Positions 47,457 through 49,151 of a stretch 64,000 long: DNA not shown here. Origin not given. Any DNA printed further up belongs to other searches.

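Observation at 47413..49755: Translationally coupled operon: divergent Lgt paralog + Cys-rich radical SAM enzyme + 65-aa membrane peptide, a candidate uncharacterised lipid or lipoprotein modification system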

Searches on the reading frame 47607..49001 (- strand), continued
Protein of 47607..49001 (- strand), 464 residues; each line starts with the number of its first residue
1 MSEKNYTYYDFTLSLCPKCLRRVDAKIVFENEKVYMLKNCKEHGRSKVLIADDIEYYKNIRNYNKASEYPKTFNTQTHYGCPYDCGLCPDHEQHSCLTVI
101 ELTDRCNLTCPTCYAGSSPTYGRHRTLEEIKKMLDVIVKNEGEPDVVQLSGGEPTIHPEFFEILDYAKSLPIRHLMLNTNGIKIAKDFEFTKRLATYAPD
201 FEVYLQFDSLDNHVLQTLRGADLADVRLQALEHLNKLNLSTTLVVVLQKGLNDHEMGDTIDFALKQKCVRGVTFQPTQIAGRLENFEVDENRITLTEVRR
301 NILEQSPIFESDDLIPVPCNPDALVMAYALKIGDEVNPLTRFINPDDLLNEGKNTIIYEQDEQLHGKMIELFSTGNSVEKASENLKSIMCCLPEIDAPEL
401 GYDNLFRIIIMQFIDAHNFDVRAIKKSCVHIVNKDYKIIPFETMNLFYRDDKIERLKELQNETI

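Call 100: search_protein_families(library=ncbifam, proteins=[L091:5968-7548:+, L091:7548-8333:+], max_evalue=1e-10)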
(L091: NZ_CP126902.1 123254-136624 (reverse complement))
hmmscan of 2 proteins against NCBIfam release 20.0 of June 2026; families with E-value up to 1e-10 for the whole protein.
L091:5968-7548:+ (527 aa): 12 families
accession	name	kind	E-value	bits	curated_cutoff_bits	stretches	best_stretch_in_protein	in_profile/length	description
NF045646.2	rSAM_Se_TrsS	equivalog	3.7e-100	335.5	490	1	16-463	3-431/441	radical SAM (seleno)protein TrsS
NF045702.1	rSAM_GDGT_ether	equivalog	1.2e-96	324.2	450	2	16-332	2-316/486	tetraether lipid synthase Tes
NF045703.1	rSAM_Tes_intein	exception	6.1e-50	170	1700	2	128-474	622-992/1040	tetraether lipid synthase Tes, intein-containing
TIGR02666.1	moaA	equivalog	1.7e-15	56.8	284.05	1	105-294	15-203/336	GTP 3',8-cyclase MoaA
TIGR04055.1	rSAM_NirJ2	equivalog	2.4e-14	53.6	500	1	108-292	8-181/326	putative heme d1 biosynthesis radical SAM protein NirJ2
TIGR03962.1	mycofact_rSAM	equivalog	8.3e-14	51.5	265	1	104-255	16-157/339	mycofactocin radical SAM maturase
TIGR04546.1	rSAM_ahbC_deAc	equivalog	1e-13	50.9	650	1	105-292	44-220/390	12,18-didecarboxysiroheme deacetylase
TIGR04054.1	rSAM_NirJ1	equivalog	2.9e-13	49.2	650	1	104-292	40-217/387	putative heme d1 biosynthesis radical SAM protein NirJ1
TIGR02668.1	moaA_archaeal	equivalog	5.7e-13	48.5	325.25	1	104-271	14-173/303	GTP 3',8-cyclase MoaA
TIGR04317.1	W_rSAM_matur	equivalog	2.4e-12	46.6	380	1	103-234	7-129/349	tungsten cofactor oxidoreductase radical SAM maturase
NF001199.0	PRK00164.2-1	equivalog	4e-12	45.9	231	1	104-270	16-174/308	GTP 3',8-cyclase MoaA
TIGR04347.1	pseudo_SAM_Halo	equivalog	6.9e-11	42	525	1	95-252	33-181/390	TIGR04347 family pseudo-SAM/SPASM protein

L091:7548-8333:+ (262 aa): 16 families
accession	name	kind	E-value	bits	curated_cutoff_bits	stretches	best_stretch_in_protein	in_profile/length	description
NF045667.1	MTase_DVU1556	equivalog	9.6e-40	136.3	155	1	28-259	3-212/213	DVU_1556 family methyltransferase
NF008823.0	PRK11873.1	subfamily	8.9e-28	97.5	263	1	42-206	72-237/272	arsenite methyltransferase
NF041537.1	ArsM_AhpD_UU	exception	2.1e-21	76.1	510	1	46-195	75-225/345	arsenite methyltransferase/AhpD domain selenoprotein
NF047649.1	MTase_UXPK_star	exception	1.1e-19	70.6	460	1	45-193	75-224/283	methyltransferase/UXPK-star double selenoprotein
NF041536.1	ArsM_DUF2284_UU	exception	6.2e-19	67.7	575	1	46-194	75-224/459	arsenite methyltransferase/DUF2284 domain selenoprotein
TIGR01934.1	MenG_MenH_UbiE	subfamily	6e-18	65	158.35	1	39-155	31-146/223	ubiquinone/menaquinone biosynthesis methyltransferase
NF045825.1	FAmtase_mtf2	equivalog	1.2e-17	63.9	400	1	47-184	58-183/248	fatty-acid O-methyltransferase Mtf2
NF045823.1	PthPhpthDimycoMt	equivalog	3e-16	59.4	300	1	47-177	66-185/256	phthiotriol/phenolphthiotriol dimycocerosates methyltransferase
NF001241.0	PRK00216.1-2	equivalog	7.7e-16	58.4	327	1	37-152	41-149/231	demethylmenaquinone methyltransferase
NF043040.1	corrin_prot_MT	hypoth_equivalog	1.1e-15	57.7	180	1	46-200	40-204/216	corrinoid protein-associated methyltransferase CpaM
NF001244.0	PRK00216.1-5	equivalog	7.5e-15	54.9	216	1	40-157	41-160/236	bifunctional demethylmenaquinone methyltransferase/2-methoxy-6-polyprenyl-1,4-benzoquinol methylase UbiE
NF040539.1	AST_met_ArsM_2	exception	2.7e-14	53.6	240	1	33-193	42-206/262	putative arsinothricin biosynthesis methyltransferase ArsM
NF001240.0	PRK00216.1-1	equivalog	2.9e-14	52.7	378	1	41-149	57-167/251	bifunctional demethylmenaquinone methyltransferase/2-methoxy-6-polyprenyl-1,4-benzoquinol methylase UbiE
NF001242.0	PRK00216.1-3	equivalog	4.5e-14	52.5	351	1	49-149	72-174/258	bifunctional demethylmenaquinone methyltransferase/2-methoxy-6-polyprenyl-1,4-benzoquinol methylase UbiE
NF052510.1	methyltran_MpqE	exception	8.4e-14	51.5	335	1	37-148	36-149/234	methyl-plastoquinone biosynthesis methyltransferase MpqE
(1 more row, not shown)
